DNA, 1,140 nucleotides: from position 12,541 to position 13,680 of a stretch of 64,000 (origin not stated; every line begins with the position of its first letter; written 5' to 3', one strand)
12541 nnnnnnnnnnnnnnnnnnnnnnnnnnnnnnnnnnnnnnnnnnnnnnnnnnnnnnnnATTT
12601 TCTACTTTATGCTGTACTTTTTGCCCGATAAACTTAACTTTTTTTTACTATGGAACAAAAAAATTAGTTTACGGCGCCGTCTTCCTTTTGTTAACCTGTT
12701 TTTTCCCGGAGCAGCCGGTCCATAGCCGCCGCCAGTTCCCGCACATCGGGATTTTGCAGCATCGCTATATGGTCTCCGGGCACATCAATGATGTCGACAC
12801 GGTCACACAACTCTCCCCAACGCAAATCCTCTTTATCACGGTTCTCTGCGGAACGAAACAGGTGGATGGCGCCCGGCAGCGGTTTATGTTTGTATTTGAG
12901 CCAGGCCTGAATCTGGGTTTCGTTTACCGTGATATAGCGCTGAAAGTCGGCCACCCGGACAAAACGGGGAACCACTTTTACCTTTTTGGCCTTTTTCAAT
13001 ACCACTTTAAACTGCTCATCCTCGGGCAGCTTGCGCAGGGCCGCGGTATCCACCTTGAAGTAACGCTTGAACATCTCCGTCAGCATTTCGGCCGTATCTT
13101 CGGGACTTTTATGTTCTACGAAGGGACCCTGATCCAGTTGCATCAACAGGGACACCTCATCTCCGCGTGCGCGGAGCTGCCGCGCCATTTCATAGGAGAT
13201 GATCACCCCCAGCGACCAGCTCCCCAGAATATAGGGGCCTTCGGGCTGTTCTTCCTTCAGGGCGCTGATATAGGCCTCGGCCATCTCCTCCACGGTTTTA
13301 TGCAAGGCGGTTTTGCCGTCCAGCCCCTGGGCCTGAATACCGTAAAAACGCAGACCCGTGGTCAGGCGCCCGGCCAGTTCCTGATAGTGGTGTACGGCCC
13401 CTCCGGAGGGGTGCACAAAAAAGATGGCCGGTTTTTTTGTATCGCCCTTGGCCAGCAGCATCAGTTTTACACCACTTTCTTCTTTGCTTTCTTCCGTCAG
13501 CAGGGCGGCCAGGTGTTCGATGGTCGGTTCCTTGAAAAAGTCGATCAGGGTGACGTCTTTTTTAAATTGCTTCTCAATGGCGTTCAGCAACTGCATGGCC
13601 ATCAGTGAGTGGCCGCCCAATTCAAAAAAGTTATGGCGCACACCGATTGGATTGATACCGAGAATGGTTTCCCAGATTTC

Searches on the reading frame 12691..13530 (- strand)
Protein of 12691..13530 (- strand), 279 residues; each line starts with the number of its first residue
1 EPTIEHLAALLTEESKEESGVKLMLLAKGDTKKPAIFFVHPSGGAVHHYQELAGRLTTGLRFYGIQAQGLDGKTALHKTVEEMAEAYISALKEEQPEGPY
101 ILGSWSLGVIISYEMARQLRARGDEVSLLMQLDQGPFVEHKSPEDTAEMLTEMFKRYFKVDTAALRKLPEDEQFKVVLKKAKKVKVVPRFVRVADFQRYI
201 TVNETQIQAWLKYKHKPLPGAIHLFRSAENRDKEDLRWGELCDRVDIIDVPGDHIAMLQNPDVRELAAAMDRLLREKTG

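Call 55: search_protein_families(library=pfam, proteins=[window:12691-13530:-], max_evalue=0.00001)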
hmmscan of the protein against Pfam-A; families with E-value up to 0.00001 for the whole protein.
window:12691-13530:- (279 aa): 1 family
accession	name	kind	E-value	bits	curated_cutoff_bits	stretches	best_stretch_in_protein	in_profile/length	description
PF00975.26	Thioesterase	-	1.2e-27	98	26.4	1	36-261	3-213/226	Thioesterase domain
